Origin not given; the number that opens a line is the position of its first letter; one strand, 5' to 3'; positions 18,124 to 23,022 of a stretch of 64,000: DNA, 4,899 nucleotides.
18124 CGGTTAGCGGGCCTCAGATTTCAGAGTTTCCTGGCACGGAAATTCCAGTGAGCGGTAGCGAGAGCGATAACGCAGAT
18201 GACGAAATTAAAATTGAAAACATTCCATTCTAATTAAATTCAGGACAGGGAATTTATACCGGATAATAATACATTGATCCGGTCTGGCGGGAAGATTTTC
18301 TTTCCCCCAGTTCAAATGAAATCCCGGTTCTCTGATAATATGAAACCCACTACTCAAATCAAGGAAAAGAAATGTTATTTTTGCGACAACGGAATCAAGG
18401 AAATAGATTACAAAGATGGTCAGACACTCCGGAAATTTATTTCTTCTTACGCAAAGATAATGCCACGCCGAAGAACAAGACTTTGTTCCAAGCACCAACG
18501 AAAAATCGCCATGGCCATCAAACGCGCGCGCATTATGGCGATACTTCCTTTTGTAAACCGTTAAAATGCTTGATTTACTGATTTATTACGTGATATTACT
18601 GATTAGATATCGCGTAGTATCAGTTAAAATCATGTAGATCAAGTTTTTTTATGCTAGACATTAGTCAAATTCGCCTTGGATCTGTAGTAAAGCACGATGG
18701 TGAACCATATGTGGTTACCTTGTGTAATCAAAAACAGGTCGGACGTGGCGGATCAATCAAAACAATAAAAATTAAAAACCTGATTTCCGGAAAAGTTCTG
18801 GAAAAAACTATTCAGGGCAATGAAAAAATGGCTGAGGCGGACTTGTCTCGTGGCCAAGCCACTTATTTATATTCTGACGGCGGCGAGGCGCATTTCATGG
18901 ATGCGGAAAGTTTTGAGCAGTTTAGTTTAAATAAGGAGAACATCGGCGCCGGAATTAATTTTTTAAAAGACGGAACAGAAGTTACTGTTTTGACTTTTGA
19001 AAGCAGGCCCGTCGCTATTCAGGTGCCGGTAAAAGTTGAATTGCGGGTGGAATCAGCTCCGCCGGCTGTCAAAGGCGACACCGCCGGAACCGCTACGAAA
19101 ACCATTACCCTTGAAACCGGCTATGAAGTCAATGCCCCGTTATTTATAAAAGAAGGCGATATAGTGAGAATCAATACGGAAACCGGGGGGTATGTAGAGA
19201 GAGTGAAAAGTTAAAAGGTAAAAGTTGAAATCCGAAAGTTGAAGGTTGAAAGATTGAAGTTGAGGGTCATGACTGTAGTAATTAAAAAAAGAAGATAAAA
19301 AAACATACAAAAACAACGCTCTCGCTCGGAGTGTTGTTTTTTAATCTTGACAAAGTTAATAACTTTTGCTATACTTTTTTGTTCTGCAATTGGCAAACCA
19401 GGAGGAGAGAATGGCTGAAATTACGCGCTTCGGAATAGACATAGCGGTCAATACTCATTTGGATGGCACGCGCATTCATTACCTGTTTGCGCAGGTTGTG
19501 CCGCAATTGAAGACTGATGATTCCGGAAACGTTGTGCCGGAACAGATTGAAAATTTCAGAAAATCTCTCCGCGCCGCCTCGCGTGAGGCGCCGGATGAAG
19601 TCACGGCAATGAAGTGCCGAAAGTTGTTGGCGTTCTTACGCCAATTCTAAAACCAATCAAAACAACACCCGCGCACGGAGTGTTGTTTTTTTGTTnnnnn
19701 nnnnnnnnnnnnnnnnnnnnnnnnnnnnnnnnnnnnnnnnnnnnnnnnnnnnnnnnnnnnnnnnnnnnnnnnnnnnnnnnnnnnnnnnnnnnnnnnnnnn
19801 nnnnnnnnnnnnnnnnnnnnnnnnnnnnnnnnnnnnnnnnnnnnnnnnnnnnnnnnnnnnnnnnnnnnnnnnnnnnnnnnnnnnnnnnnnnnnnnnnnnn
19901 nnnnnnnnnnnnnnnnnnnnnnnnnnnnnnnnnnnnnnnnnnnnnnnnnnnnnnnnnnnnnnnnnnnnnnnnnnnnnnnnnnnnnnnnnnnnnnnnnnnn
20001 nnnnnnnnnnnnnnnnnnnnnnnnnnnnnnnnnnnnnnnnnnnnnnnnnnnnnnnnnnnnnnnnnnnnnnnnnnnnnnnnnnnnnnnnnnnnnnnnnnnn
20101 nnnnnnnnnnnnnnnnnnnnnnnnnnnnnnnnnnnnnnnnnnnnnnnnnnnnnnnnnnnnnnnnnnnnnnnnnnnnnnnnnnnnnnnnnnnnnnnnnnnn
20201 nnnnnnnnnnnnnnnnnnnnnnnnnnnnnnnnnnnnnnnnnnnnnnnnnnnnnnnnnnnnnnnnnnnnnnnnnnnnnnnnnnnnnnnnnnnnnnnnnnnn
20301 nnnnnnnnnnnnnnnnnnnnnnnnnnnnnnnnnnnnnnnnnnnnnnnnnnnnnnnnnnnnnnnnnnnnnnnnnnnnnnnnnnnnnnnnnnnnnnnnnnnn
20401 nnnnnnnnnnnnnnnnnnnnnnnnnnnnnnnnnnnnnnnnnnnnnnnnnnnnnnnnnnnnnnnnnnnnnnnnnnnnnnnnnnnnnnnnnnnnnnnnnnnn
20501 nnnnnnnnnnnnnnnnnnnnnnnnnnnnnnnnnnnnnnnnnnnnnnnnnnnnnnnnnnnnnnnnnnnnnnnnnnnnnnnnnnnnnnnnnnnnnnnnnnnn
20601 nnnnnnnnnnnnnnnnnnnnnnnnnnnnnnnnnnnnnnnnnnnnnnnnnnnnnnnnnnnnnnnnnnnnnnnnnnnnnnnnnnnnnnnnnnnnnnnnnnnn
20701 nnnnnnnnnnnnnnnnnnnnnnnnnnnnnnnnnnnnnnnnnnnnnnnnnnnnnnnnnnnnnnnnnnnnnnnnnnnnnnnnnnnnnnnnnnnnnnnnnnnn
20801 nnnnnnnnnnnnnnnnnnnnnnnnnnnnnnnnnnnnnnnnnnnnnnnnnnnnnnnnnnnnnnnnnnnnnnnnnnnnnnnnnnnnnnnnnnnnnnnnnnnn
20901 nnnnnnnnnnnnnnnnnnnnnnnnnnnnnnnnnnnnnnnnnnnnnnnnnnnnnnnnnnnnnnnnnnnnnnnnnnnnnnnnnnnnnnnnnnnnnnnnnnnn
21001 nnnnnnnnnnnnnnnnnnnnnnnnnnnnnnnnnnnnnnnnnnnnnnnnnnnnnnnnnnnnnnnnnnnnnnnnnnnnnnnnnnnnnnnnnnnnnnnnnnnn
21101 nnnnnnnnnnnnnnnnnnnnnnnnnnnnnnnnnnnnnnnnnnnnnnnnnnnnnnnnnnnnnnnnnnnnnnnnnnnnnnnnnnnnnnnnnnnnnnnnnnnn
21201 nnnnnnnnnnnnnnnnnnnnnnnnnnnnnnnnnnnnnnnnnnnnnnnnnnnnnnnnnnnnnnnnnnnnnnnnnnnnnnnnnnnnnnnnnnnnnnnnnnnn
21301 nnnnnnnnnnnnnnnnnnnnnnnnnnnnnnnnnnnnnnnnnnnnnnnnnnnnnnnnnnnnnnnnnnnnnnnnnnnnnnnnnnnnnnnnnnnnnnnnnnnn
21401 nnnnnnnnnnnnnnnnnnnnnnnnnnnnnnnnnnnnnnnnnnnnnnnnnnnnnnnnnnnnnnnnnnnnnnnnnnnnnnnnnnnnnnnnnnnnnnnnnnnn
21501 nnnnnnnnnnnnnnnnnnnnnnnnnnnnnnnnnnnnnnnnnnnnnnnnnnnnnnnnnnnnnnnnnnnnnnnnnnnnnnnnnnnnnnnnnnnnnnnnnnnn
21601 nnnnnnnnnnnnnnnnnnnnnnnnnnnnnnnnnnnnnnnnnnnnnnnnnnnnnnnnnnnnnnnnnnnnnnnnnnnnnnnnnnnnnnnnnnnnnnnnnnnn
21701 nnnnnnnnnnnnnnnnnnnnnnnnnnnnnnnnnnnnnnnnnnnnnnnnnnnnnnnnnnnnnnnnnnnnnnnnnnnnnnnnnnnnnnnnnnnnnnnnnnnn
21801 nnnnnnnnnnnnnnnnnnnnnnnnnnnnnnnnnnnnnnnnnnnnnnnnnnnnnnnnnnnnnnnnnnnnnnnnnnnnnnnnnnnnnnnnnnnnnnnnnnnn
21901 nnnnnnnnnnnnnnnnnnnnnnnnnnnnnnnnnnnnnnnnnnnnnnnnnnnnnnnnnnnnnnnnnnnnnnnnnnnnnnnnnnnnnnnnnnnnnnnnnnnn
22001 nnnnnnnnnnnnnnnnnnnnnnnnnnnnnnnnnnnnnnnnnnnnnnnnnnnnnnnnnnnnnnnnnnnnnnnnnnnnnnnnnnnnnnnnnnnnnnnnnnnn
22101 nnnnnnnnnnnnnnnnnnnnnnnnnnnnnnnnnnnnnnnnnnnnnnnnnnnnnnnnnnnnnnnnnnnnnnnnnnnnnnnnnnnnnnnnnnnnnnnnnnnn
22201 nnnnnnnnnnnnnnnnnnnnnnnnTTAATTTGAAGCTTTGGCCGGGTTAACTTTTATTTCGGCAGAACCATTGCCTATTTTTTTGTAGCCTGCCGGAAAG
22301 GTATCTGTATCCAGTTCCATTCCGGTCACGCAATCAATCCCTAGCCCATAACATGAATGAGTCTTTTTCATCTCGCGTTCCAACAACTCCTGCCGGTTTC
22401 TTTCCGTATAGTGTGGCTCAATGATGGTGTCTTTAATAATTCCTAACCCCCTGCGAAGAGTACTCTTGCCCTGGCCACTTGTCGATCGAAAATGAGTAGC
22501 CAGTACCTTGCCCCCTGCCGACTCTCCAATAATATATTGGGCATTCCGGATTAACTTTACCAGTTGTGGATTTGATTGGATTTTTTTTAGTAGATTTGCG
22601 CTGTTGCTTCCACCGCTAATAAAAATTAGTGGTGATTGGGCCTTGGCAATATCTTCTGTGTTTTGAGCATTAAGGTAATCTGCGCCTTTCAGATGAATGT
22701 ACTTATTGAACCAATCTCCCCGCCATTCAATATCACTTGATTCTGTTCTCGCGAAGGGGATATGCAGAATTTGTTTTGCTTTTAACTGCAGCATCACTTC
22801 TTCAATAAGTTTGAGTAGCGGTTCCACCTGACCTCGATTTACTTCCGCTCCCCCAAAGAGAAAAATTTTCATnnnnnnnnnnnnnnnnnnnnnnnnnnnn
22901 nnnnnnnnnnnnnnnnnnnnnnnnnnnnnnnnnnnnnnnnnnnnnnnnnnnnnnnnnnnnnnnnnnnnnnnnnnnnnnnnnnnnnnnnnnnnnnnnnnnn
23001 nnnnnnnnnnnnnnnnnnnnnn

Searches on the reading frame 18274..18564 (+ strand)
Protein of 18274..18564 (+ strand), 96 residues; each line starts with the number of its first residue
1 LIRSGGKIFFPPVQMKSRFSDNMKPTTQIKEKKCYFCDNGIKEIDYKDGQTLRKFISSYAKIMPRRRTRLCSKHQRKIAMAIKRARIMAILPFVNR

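Call 91: search_protein_families(library=pfam, proteins=[window:18274-18564:+])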
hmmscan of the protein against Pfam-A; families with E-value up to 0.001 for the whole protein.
window:18274-18564:+ (96 aa): 2 families
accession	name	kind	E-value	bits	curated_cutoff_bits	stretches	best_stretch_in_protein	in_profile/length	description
PF01084.26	Ribosomal_S18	-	4.8e-23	81.4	21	1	41-91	2-52/52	Ribosomal protein S18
PF14069.11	SpoVIF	-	0.00057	19.9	27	1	21-66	2-47/72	Stage VI sporulation protein F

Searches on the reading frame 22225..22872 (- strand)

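Call 16: search_protein_families(library=pfam, proteins=[window:22225-22872:-])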
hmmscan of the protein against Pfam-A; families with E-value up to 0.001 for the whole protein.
window:22225-22872:- (215 aa): 1 family
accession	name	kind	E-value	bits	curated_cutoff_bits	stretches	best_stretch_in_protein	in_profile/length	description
PF03575.23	Peptidase_S51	-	3.4e-14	53.4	23.9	1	3-180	1-191/206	Peptidase family S51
